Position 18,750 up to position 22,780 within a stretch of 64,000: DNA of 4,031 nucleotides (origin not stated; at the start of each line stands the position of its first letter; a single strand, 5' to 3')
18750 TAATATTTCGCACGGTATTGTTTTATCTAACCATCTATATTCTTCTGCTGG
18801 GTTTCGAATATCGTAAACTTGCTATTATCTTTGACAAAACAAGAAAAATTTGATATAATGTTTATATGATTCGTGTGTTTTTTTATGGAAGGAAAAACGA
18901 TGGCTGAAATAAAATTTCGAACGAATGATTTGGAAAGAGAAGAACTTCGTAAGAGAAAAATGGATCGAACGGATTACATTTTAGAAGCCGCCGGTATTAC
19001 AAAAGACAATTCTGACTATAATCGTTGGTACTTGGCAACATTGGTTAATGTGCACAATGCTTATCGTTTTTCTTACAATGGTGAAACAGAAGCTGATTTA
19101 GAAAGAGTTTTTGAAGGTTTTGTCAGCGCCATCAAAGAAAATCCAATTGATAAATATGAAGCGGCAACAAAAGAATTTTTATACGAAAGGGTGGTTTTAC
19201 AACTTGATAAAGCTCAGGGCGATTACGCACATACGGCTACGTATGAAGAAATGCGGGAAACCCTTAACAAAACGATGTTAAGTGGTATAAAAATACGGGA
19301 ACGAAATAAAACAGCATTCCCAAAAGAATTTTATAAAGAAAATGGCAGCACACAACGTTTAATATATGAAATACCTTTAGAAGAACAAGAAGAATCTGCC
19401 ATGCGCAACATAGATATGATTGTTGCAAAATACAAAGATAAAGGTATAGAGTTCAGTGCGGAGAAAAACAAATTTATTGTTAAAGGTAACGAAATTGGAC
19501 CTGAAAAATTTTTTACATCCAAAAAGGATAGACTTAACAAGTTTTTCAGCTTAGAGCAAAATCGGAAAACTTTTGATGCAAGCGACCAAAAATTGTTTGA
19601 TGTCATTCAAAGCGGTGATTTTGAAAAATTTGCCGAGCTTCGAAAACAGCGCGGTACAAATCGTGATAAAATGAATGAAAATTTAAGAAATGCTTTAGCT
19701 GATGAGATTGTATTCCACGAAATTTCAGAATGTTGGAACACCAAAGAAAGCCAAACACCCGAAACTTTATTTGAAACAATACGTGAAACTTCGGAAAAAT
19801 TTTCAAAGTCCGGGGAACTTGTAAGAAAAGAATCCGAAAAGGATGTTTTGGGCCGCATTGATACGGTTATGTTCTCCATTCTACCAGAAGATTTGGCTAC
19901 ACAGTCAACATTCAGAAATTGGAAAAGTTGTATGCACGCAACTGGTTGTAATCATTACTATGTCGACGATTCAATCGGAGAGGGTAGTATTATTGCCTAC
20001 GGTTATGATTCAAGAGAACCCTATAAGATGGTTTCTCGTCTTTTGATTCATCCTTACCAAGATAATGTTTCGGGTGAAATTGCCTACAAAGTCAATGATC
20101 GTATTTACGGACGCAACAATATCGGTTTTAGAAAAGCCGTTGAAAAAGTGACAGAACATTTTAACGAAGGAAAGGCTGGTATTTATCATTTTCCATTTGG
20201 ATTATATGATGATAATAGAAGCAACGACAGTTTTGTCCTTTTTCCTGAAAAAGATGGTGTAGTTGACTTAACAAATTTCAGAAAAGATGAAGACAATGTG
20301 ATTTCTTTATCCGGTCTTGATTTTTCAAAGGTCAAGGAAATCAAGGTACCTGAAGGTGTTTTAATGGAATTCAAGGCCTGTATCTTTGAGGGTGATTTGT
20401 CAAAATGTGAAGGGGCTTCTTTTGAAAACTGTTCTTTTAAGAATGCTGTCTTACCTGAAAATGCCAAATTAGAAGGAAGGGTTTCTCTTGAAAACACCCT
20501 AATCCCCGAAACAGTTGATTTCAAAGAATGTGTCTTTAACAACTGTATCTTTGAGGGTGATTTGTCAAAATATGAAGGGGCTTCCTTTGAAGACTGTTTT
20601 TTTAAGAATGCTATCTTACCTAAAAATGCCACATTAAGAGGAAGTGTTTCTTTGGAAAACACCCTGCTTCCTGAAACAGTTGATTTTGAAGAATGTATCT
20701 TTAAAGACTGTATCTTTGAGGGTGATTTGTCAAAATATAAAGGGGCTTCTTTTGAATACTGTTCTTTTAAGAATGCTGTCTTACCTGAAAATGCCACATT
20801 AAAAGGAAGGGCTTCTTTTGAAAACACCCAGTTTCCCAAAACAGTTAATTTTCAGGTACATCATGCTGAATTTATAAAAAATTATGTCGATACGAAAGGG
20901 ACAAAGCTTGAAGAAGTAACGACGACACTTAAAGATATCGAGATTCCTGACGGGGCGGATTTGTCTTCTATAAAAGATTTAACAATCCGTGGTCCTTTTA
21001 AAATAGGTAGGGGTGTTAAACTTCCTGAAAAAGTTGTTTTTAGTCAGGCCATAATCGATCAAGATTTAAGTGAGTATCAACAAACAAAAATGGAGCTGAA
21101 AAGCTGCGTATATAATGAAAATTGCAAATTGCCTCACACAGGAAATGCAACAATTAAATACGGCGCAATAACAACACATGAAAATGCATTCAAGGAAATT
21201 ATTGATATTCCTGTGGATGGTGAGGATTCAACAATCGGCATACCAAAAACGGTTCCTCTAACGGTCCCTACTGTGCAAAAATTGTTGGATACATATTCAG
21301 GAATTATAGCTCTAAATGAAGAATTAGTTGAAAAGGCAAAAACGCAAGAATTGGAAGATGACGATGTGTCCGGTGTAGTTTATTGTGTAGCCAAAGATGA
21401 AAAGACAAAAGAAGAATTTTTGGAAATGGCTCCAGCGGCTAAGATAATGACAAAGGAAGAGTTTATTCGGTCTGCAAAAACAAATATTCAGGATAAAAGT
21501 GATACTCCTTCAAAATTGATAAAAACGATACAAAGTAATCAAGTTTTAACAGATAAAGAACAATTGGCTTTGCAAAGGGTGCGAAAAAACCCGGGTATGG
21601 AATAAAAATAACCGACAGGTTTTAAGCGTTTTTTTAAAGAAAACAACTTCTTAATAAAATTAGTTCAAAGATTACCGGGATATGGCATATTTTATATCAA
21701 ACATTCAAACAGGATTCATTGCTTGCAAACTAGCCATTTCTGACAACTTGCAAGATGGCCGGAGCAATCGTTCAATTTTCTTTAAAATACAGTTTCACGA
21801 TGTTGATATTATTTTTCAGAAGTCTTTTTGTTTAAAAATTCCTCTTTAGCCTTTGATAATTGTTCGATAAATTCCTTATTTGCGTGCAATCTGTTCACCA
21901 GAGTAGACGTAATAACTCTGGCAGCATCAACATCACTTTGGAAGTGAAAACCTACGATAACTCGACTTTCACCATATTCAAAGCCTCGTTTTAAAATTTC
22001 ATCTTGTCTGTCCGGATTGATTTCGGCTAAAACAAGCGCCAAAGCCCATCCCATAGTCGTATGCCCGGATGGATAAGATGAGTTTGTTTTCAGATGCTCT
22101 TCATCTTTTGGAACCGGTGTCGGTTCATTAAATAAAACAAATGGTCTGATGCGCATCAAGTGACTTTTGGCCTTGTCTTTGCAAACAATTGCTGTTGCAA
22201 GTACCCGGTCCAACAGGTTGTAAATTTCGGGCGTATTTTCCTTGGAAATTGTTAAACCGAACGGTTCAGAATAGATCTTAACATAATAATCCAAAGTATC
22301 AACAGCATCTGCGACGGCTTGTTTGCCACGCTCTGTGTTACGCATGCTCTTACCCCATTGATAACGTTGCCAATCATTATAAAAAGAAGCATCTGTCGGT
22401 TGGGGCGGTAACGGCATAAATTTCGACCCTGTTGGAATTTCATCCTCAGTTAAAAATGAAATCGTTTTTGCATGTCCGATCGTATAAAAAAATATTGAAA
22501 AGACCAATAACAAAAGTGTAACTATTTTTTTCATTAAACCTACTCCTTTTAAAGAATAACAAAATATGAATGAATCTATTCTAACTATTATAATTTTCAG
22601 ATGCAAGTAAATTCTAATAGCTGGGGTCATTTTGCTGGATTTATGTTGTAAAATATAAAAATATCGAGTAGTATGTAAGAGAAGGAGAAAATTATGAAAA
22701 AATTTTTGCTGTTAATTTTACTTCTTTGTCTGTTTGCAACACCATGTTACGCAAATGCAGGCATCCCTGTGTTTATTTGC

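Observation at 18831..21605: Pentapeptide-like 3x55-aa repeat protein driven by a perfect consensus sigma70 promoter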

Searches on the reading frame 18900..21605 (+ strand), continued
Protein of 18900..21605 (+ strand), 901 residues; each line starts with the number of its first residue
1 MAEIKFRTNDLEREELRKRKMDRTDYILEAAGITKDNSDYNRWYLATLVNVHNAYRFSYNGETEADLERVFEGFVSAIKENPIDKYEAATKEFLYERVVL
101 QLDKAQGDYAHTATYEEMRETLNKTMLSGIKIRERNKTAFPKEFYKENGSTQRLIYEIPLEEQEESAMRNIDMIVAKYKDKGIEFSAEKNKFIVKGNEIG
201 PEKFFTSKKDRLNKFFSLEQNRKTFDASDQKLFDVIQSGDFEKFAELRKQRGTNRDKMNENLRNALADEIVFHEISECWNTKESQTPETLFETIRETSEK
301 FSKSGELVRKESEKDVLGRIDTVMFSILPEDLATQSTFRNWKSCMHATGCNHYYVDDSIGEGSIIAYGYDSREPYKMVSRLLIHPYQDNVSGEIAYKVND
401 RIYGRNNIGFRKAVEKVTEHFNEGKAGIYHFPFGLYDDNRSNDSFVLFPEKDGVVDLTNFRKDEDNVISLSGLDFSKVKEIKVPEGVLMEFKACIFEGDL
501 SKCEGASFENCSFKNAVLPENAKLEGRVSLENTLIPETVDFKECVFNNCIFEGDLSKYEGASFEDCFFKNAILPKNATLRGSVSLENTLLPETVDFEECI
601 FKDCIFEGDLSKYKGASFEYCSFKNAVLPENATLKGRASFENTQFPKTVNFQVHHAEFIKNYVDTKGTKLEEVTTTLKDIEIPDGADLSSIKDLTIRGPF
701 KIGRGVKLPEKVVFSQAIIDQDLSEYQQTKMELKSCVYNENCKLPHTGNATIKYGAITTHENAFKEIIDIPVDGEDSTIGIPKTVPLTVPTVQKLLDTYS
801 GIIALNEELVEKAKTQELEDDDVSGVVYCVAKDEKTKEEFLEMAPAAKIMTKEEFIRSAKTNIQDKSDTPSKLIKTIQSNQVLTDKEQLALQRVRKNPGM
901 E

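Call 32: fold_search(model_id=the predicted structure, library=pdb)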
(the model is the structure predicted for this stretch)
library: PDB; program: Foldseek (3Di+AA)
matches with E <= 10: 151; with E <= 0.001: 0
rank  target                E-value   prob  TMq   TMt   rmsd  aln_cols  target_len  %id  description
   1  6fls_A                1.7e-02  0.18  0.05  0.13  15.9       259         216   12  Pentapeptide repeat family protein from Clostridium botulinum (released 2018-08-15)
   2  7xz8                  1.0e-01  0.14  0.09  0.14  16.4       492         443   10  Mutant (K141A) of the N-terminal domain of fucoidan lyase FdlA (released 2022-09-28)
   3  7n1l_F                3.2e-01  0.89  0.07  0.36   3.6        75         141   19  Crystal Structure of Ribosomal-protein-alanine N-acetyltransferase from Brucella melitensis biovar Abortus 2308 (released 2021-06-16)
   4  8rex_E                3.2e-01  0.30  0.16  0.24  12.3       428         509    8  CryoEM structure of mouse GARP-lTGFbeta1 in complex with a Fab fragment derived from an activating antibody. (released 2025-06-25)
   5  9fp6_A                3.4e-01  0.06  0.10  0.11  31.5       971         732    9  Structure of the NbNRC2 hexameric resistosome (released 2024-07-03)
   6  1bo4_A                4.0e-01  0.69  0.09  0.44   6.9       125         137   11  CRYSTAL STRUCTURE OF A GCN5-RELATED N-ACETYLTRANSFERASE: SERRATIA MARESCENS AMINOGLYCOSIDE 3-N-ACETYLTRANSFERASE (released 1998-10-07)
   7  2ygw_B                4.2e-01  0.21  0.11  0.20  15.1       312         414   12  Crystal structure of human MCD (released 2012-02-15)
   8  7n1l_E                4.4e-01  0.87  0.07  0.37   3.2        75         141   17  Crystal Structure of Ribosomal-protein-alanine N-acetyltransferase from Brucella melitensis biovar Abortus 2308 (released 2021-06-16)
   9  7n1l_H                4.4e-01  0.84  0.07  0.36   3.5        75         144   17  Crystal Structure of Ribosomal-protein-alanine N-acetyltransferase from Brucella melitensis biovar Abortus 2308 (released 2021-06-16)
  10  7n1l_K                4.6e-01  0.85  0.07  0.35   3.3        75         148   17  Crystal Structure of Ribosomal-protein-alanine N-acetyltransferase from Brucella melitensis biovar Abortus 2308 (released 2021-06-16)
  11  2p1m_B                5.2e-01  0.11  0.10  0.14  15.8       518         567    8  TIR1-ASK1 complex structure (released 2007-04-10)
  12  7n1l_M                5.5e-01  0.82  0.07  0.37   3.3        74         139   18  Crystal Structure of Ribosomal-protein-alanine N-acetyltransferase from Brucella melitensis biovar Abortus 2308 (released 2021-06-16)
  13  7n1l_P                5.7e-01  0.80  0.07  0.37   3.5        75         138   17  Crystal Structure of Ribosomal-protein-alanine N-acetyltransferase from Brucella melitensis biovar Abortus 2308 (released 2021-06-16)
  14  7n1l_G                6.0e-01  0.80  0.07  0.37   3.4        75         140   17  Crystal Structure of Ribosomal-protein-alanine N-acetyltransferase from Brucella melitensis biovar Abortus 2308 (released 2021-06-16)
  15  7n1l_C                6.6e-01  0.75  0.07  0.37   3.5        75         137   17  Crystal Structure of Ribosomal-protein-alanine N-acetyltransferase from Brucella melitensis biovar Abortus 2308 (released 2021-06-16)
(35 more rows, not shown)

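Call 61: find_encoding_contigs(protein=P0001, flank=10000, max_places=4)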
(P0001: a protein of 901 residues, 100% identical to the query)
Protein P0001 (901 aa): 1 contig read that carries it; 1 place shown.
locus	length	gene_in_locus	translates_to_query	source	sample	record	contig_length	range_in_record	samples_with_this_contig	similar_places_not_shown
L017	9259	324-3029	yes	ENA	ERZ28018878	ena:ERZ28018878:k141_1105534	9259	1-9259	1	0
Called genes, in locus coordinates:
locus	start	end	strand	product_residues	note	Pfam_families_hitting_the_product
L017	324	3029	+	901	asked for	PF13576:Pentapeptide_3 (faint)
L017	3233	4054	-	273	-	PF01569:PAP2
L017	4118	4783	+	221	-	-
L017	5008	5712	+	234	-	-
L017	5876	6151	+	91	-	PF04193:PQ-loop, PF03083:MtN3_slv (weak)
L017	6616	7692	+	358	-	PF01168:Ala_racemase_N, PF00842:Ala_racemase_C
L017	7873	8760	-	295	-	PF25025:EF-Ts_N (weak), PF00889:EF_TS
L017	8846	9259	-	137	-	?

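Call 87: find_encoding_contigs(protein=P0002, flank=8000, max_places=2)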
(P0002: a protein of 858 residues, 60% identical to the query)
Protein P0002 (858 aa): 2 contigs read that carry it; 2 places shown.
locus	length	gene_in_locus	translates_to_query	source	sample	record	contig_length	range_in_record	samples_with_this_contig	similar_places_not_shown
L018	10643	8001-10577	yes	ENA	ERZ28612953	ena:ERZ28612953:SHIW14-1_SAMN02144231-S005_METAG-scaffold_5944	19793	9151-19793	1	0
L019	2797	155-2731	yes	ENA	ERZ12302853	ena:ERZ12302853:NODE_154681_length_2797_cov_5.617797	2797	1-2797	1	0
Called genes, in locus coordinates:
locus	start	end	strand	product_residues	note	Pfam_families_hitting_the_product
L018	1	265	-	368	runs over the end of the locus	PF02405:MlaE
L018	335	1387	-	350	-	PF01384:PHO4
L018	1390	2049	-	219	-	PF01865:PhoU_div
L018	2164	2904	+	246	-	PF00085:Thioredoxin (weak), PF13462:Thioredoxin_4, PF13098:Thioredoxin_2 (weak), PF01323:DSBA, PF13192:Thioredoxin_3 (faint), PF13743:Thioredoxin_5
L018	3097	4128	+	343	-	-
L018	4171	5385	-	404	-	PF01458:SUFBD_core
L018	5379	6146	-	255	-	PF02463:SMC_N (faint), PF00005:ABC_tran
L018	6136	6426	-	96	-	-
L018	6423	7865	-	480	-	PF19295:SufBD_N, PF01458:SUFBD_core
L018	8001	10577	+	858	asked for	-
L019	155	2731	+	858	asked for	-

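Call 104: list_cluster_members(proteins=[P0001, P0118, P0002, P0013])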
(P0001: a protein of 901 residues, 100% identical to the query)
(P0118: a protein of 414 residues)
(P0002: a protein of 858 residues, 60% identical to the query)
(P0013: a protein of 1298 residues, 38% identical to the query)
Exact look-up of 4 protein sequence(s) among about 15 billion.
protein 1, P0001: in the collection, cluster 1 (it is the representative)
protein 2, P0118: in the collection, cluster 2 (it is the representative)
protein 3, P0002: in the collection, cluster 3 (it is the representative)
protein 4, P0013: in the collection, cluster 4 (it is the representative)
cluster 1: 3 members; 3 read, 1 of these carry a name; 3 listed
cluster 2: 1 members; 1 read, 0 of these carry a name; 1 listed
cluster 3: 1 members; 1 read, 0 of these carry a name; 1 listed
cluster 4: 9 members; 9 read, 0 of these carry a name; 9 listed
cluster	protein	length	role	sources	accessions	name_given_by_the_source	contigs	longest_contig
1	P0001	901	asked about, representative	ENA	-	-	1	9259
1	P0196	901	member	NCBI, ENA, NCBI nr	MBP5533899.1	MAG: pentapeptide repeat-containing protein [Alphaproteobacteria bacterium] | pentapeptide repeat-containing protein [Alphaproteobacteria bacterium]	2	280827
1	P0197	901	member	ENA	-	-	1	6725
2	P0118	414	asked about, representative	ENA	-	-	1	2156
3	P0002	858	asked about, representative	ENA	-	-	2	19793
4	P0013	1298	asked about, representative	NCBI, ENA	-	-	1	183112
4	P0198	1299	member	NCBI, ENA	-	-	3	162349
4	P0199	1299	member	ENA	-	-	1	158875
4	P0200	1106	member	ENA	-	-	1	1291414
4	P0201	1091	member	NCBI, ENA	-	-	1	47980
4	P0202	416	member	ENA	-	-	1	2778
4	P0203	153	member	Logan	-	-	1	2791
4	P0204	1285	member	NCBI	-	-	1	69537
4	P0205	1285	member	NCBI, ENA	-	-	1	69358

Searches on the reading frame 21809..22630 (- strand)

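Call 11: search_protein_families(library=ncbifam, proteins=[window:21809-22630:-], max_evalue=0.01)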
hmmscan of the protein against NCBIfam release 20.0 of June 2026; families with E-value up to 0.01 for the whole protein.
window:21809-22630:- (273 aa): 3 families
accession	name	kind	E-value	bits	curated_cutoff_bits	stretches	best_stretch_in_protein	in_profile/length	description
NF045654.1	APhasePhoC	equivalog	1.2e-64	218.2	430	1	58-269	35-247/248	acid phosphatase PhoC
NF007975.0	PRK10699.1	equivalog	0.00038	19.9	261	1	181-268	154-247/254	phosphatidylglycerophosphatase B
NF047884.1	UdeprDiPSep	equivalog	0.00068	19.6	250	1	143-242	81-177/188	undecaprenyl-diphosphatase SepP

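Call 19: search_protein_families(library=pfam, proteins=[window:21809-22630:-], max_evalue=0.001)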
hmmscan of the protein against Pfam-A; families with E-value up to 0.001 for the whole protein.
window:21809-22630:- (273 aa): 1 family
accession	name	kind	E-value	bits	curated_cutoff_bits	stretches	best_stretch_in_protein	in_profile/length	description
PF01569.27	PAP2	-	2.1e-14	53.8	27.2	1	144-243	9-116/130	PAP2 superfamily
